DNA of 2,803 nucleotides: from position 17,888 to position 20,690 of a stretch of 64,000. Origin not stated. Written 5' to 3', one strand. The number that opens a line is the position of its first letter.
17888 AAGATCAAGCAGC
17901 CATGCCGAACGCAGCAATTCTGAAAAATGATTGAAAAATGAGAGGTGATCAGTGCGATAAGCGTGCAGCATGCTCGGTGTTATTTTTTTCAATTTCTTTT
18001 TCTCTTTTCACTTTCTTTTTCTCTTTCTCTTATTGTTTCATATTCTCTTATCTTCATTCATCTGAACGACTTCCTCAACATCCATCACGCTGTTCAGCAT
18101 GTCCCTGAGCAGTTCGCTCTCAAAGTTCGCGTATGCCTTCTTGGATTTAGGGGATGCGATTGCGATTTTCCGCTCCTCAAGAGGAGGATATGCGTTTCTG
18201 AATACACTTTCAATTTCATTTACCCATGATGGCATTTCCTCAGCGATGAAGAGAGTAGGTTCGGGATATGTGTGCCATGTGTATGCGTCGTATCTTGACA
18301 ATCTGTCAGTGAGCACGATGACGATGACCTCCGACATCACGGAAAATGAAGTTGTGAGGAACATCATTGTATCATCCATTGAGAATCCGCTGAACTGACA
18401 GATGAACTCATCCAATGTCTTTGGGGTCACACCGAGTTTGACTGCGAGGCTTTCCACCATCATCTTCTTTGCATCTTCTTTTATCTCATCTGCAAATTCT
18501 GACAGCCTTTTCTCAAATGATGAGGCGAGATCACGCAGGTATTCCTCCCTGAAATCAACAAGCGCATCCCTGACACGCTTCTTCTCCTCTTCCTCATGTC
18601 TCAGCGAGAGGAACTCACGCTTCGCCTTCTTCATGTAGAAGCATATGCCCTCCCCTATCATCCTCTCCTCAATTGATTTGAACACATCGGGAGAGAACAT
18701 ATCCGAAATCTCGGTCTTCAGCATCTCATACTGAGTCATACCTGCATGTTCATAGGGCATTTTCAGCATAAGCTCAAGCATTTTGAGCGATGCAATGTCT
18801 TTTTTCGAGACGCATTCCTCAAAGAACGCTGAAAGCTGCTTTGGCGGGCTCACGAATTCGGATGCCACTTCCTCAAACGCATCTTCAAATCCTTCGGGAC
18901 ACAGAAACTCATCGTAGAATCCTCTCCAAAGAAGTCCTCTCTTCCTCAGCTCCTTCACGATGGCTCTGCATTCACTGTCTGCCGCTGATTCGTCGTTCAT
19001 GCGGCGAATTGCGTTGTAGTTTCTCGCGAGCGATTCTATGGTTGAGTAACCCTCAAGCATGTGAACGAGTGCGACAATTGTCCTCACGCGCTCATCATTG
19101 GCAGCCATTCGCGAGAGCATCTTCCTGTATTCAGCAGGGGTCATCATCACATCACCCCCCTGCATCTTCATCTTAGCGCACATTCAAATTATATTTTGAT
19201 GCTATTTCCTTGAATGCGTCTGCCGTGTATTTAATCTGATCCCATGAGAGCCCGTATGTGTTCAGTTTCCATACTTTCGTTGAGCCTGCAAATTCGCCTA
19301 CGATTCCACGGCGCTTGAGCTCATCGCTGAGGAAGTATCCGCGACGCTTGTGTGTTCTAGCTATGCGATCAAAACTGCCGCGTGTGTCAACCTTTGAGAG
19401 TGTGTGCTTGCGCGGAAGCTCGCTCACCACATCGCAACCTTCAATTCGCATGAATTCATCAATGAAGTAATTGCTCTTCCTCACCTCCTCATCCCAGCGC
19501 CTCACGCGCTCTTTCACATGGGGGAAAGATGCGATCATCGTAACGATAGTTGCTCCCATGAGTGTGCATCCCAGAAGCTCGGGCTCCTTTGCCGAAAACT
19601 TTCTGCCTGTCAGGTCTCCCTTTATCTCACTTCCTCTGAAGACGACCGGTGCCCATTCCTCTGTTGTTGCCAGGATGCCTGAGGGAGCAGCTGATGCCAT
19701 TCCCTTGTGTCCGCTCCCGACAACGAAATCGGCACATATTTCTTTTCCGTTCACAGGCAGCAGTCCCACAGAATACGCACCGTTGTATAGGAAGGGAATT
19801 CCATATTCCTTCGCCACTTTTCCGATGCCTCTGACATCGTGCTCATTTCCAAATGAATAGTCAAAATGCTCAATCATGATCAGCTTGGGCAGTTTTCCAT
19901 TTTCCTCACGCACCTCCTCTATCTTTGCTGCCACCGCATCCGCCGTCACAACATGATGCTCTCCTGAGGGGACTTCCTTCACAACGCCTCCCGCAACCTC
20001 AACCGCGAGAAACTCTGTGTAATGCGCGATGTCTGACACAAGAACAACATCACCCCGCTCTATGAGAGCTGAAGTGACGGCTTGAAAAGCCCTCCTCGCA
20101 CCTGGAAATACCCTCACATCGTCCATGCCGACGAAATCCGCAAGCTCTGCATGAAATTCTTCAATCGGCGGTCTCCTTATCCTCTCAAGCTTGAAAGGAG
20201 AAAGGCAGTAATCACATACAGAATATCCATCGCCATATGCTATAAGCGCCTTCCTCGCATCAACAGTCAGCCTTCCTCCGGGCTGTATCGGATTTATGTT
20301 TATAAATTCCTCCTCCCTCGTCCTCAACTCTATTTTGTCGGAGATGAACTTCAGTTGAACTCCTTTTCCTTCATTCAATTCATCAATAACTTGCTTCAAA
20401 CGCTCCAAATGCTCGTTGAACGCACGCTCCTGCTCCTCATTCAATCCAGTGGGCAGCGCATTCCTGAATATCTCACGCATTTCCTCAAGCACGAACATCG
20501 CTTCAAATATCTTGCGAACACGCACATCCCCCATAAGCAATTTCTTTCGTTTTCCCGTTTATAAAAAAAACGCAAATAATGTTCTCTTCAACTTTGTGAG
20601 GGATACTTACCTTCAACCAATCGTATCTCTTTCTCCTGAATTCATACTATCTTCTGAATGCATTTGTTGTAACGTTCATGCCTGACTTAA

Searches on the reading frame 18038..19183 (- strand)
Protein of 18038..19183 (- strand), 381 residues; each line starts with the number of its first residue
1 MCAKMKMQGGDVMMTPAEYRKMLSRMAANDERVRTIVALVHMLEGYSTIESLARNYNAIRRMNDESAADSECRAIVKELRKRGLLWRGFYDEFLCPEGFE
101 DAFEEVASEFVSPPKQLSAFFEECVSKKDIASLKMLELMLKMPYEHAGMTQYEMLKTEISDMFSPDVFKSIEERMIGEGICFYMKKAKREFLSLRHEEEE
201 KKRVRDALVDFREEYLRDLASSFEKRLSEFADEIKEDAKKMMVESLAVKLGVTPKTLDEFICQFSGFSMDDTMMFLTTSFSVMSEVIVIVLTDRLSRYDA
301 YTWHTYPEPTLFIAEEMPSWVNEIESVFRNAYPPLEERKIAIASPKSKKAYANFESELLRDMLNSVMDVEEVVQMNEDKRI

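Call 3: search_protein_families(library=pfam, proteins=[window:18038-19183:-], max_evalue=1)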
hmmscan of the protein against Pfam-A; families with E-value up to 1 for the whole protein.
window:18038-19183:- (381 aa): 2 families
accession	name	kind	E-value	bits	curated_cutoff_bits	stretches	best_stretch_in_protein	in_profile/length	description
PF09838.14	DUF2065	-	0.11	13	24.3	1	13-45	17-49/56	Uncharacterized protein conserved in bacteria (DUF2065)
PF18739.6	HEPN_Apea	-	0.12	13.2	24.4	1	185-241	26-75/136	Apea-like HEPN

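Call 4: search_protein_families(library=ncbifam, proteins=[window:18038-19183:-], max_evalue=1)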
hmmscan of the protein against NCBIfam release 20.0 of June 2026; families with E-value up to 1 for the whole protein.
window:18038-19183:- (381 aa): 2 families
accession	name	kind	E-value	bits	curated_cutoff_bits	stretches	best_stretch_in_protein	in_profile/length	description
NF004473.0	PRK05807.1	equivalog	0.12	12.7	178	1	159-239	37-117/136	S1 domain-containing RNA-binding protein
NF035935.1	ESAT6_3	subfamily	0.3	11.3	100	0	200-236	31-67/98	pore-forming ESAT-6 family protein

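Call 7: find_homologous_proteins(query=window:18038-19183:-)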
Query window:18038-19183:- (381 aa): 3 proteins with E <= 0.001 among 3346 candidates.
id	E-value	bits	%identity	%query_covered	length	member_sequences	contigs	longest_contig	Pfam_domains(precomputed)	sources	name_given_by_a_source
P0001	1.8e-234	795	98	97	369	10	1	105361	-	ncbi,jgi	-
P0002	8.1e-123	428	56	92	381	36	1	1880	-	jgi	-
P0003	5.8e-122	425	56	92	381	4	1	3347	-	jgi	-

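Call 18: find_encoding_contigs(protein=P0001, flank=3000, max_places=3)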
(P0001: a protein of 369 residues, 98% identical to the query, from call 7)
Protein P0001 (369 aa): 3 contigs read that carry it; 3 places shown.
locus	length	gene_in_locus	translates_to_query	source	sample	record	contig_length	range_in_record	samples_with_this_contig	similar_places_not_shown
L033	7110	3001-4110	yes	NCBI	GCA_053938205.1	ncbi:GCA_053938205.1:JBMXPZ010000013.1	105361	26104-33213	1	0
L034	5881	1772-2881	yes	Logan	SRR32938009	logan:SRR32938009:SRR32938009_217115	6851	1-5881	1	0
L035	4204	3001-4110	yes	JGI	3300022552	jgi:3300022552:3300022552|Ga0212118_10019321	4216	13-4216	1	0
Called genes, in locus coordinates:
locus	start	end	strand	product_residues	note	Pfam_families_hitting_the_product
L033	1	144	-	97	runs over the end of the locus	-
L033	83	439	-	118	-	-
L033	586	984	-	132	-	-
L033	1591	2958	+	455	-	PF00266:Aminotran_5, PF05889:SepSecS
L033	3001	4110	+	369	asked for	-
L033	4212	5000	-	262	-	PF01145:Band_7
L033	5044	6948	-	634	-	PF17297:PEPCK_N, PF00821:PEPCK_GTP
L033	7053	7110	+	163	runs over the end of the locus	PF12802:MarR_2 (weak), PF13404:HTH_AsnC-type, PF13412:HTH_24, PF01037:AsnC_trans_reg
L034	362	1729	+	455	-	PF00266:Aminotran_5, PF05889:SepSecS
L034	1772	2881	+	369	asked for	-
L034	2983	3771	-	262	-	PF01145:Band_7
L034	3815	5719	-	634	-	PF17297:PEPCK_N, PF00821:PEPCK_GTP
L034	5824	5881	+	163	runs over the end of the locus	PF12802:MarR_2 (weak), PF13404:HTH_AsnC-type, PF13412:HTH_24, PF01037:AsnC_trans_reg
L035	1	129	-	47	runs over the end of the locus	?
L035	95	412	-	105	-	-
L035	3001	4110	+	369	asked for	-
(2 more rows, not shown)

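Call 64: search_protein_families(library=phrogs, proteins=[window:18038-19147:-], max_evalue=1)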
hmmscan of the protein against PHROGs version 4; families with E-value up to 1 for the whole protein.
window:18038-19147:- (369 aa): 3 families
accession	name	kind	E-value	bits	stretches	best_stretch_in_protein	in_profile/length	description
phrog_30737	-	unknown function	0.037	15.3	1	184-230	19-66/158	-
phrog_3534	-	unknown function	0.091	13.8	0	181-224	39-82/117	-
phrog_7382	-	unknown function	0.11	13.5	1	17-48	47-79/82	-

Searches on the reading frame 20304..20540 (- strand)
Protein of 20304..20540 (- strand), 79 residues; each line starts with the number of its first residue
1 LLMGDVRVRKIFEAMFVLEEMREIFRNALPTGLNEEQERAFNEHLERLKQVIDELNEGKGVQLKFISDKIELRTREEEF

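Call 44: search_solved_structures(query=window:20304-20540:-, max_evalue=10, show_alignments=2)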
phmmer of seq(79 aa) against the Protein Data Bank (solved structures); distinct sequences matched with E-value up to 10: 4.
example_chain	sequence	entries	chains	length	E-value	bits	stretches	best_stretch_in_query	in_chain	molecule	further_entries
1zke_A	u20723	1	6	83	0.068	16.7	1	20-61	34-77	Hypothetical protein HP1531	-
2gts_A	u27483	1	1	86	0.094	16.3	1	37-77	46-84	hypothetical protein HP0062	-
3fx7_A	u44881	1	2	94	0.13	15.8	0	37-76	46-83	Putative uncharacterized protein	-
9r2k_A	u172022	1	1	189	2.1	12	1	18-66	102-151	N30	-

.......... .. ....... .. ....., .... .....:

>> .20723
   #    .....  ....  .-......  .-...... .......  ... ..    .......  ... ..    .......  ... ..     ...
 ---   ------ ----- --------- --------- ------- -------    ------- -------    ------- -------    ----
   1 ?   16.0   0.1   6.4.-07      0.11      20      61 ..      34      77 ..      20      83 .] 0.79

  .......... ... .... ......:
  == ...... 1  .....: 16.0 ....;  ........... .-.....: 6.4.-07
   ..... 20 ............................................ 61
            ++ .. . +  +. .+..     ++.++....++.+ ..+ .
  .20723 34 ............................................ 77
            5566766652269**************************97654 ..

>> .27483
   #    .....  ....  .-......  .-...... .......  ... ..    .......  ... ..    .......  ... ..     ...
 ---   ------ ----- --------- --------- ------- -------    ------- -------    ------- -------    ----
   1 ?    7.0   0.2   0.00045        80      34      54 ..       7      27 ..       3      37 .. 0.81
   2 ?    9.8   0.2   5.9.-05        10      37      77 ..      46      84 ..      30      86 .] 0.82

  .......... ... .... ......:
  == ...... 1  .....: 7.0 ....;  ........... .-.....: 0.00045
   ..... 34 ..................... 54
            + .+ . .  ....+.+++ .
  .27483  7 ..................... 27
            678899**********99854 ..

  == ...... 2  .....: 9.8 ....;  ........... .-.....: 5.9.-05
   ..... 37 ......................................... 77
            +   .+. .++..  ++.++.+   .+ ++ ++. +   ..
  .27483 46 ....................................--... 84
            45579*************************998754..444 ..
